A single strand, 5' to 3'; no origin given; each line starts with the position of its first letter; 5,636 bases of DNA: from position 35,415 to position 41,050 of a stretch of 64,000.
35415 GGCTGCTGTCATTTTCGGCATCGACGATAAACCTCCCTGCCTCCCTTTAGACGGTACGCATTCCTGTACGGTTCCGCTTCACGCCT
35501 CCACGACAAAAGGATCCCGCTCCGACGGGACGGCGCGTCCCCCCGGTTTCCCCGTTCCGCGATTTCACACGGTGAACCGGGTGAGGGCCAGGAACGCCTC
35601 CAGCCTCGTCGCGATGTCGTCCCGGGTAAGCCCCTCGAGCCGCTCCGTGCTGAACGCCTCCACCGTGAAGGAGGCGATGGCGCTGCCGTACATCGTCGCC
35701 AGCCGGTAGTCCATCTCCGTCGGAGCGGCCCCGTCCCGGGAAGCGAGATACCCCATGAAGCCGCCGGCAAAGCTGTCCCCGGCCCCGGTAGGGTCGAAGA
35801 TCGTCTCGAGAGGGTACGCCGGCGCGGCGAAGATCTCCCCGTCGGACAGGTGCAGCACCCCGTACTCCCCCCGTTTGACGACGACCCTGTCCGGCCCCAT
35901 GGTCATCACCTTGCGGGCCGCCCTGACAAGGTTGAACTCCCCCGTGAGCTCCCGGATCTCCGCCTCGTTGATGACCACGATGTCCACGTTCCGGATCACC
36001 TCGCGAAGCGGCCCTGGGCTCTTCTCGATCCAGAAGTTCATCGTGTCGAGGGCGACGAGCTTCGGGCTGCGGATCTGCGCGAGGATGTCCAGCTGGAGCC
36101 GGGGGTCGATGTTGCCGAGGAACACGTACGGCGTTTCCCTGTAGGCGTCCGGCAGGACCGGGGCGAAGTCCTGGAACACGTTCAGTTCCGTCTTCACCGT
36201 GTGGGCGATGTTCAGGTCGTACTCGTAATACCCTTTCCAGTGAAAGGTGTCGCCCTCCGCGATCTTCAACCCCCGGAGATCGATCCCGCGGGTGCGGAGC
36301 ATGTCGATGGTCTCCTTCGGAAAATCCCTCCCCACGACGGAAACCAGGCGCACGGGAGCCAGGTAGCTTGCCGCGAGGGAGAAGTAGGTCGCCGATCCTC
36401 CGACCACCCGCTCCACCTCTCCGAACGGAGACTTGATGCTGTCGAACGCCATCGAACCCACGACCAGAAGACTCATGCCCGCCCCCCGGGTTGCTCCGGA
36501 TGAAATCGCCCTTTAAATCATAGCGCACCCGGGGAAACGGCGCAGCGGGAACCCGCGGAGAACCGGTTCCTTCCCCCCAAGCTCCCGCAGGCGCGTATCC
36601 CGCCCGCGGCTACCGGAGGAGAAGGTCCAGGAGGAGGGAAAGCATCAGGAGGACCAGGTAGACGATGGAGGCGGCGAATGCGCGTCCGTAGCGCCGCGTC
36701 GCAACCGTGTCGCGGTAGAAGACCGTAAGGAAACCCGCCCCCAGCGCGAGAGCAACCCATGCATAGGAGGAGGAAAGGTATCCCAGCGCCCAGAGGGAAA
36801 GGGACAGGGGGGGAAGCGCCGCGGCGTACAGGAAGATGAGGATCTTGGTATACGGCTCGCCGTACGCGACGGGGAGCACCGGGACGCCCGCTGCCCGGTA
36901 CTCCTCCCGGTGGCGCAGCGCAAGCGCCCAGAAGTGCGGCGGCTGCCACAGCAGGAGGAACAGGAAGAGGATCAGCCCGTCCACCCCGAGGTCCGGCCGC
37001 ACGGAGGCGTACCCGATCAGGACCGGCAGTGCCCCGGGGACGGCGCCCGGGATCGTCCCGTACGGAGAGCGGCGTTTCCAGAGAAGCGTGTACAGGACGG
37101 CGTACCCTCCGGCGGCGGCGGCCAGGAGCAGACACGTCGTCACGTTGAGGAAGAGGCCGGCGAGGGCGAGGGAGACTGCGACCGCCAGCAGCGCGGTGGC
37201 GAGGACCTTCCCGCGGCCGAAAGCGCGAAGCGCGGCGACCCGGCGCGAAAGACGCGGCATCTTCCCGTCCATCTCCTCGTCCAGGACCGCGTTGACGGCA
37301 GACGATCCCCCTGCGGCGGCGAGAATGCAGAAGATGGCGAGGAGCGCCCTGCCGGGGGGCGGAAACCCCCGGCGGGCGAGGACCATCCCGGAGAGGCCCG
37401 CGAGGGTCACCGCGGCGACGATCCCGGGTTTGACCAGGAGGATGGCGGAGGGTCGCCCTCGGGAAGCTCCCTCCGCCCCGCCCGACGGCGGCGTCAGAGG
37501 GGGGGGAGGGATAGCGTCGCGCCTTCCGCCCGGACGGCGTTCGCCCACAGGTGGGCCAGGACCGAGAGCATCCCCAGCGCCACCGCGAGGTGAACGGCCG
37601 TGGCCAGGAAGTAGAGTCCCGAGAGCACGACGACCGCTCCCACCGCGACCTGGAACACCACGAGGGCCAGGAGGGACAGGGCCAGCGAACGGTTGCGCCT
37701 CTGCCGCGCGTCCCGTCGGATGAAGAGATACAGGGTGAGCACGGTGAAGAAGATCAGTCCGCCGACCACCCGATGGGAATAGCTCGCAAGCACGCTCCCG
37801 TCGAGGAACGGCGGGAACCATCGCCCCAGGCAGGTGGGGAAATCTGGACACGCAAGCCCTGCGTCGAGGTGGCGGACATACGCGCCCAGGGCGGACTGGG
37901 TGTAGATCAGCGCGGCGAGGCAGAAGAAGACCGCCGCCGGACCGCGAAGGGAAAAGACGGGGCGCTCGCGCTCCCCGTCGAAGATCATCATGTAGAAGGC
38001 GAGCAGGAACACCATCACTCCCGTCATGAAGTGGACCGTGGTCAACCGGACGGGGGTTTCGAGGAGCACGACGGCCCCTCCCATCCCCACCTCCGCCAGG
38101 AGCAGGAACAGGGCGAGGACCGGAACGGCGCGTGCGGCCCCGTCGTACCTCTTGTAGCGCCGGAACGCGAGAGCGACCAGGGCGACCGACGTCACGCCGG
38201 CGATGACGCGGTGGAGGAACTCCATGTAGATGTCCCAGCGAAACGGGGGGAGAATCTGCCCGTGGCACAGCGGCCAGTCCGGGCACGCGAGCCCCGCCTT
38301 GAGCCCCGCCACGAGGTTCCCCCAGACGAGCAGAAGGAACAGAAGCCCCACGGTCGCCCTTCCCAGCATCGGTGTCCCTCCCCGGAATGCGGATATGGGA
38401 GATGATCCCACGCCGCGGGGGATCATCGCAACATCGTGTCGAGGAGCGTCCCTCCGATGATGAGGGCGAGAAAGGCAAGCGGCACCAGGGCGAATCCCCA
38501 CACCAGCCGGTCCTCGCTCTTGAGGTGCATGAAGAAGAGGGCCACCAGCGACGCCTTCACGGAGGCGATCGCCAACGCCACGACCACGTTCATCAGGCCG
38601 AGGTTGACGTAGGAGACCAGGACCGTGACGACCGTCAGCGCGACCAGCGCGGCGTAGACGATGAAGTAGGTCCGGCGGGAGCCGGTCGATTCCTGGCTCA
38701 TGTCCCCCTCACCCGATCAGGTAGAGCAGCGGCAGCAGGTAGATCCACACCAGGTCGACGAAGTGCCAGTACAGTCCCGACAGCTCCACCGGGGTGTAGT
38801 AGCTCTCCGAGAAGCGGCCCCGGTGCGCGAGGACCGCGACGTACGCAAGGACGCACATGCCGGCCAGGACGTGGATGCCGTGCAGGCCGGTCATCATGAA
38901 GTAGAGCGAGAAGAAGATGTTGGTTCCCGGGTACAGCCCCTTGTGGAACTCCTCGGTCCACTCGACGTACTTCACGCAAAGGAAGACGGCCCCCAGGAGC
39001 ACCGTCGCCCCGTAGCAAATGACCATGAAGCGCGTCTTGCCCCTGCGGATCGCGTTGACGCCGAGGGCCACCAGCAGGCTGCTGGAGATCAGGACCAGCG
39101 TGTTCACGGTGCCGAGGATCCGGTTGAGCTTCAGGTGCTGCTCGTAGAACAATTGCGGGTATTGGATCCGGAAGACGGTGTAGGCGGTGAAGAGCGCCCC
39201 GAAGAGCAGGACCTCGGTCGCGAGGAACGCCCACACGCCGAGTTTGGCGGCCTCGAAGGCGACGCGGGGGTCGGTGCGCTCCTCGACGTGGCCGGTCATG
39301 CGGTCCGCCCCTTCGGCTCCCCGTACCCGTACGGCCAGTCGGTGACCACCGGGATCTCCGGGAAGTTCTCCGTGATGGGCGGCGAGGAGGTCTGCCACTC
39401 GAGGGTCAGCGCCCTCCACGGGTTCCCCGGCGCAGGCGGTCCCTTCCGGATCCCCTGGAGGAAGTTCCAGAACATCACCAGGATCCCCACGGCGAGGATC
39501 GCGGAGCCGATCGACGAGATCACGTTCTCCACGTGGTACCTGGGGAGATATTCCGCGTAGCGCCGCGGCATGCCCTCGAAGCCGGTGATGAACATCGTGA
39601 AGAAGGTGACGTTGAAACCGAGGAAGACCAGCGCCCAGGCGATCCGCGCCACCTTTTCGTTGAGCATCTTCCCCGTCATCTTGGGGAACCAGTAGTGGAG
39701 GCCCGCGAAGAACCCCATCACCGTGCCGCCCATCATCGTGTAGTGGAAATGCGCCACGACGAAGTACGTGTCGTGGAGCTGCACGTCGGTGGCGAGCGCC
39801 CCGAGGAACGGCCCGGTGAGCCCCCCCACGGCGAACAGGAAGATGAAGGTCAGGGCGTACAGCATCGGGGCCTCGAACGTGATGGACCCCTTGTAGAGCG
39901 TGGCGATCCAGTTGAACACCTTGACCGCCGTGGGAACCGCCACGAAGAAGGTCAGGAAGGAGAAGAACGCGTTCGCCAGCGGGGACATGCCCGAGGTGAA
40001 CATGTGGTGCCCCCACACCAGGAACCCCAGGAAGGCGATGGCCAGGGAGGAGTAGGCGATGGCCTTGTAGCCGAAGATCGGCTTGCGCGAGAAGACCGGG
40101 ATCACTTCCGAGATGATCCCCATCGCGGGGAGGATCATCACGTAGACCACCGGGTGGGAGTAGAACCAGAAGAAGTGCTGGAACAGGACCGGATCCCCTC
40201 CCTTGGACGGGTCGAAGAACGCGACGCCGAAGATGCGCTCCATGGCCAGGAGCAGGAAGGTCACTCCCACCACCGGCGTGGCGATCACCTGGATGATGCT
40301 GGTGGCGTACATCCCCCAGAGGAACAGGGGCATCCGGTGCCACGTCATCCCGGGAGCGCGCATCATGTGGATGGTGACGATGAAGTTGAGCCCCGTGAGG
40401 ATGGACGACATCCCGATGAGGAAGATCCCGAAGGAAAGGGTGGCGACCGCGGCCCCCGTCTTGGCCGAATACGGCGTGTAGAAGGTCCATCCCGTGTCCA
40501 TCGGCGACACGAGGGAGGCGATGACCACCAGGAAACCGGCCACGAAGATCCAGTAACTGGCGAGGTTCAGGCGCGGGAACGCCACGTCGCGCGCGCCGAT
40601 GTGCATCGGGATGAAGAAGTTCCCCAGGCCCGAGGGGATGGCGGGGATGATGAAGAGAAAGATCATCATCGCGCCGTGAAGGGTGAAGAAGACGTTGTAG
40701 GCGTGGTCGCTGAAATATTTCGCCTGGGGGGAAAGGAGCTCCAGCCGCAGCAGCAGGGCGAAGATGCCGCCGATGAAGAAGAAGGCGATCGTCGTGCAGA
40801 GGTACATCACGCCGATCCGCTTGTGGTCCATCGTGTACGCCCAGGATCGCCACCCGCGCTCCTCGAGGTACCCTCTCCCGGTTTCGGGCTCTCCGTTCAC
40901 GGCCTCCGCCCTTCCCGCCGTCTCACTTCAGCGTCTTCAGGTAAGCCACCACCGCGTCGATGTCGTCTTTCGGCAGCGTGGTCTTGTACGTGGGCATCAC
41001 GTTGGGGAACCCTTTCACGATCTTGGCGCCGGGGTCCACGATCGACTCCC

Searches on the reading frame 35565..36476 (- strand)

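Call 78: search_protein_families(library=pfam, proteins=[window:35565-36476:-], max_evalue=0.0001)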
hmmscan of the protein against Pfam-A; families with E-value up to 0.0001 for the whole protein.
window:35565-36476:- (303 aa): 1 family
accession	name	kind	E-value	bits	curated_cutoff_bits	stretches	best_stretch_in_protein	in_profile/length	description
PF00294.29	PfkB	-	2.5e-25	89.9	25.8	1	17-277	27-295/302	pfkB family carbohydrate kinase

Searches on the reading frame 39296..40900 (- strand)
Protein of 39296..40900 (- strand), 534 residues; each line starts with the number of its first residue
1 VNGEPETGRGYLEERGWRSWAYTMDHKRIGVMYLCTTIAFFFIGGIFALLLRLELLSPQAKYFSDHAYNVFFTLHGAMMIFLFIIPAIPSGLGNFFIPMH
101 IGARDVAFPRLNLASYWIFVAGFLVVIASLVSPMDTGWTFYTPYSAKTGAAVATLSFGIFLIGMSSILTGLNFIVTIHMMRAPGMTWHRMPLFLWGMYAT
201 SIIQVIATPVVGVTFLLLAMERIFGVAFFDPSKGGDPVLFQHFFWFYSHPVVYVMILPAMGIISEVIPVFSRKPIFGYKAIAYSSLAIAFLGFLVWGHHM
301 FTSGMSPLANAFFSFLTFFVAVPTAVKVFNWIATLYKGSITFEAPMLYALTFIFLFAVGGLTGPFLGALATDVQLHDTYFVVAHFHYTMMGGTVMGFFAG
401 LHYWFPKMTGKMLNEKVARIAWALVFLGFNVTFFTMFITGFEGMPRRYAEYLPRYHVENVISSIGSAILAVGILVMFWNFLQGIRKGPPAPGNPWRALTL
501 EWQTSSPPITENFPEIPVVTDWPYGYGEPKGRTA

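Call 78: search_protein_families(library=pfam, proteins=[window:39296-40900:-], max_evalue=0.0001)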
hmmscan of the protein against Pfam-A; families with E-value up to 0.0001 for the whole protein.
window:39296-40900:- (534 aa): 1 family
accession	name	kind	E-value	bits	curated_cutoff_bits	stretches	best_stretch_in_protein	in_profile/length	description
PF00115.25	COX1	-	6.2e-158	526.7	34.8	1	28-468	1-436/436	Cytochrome C and Quinol oxidase polypeptide I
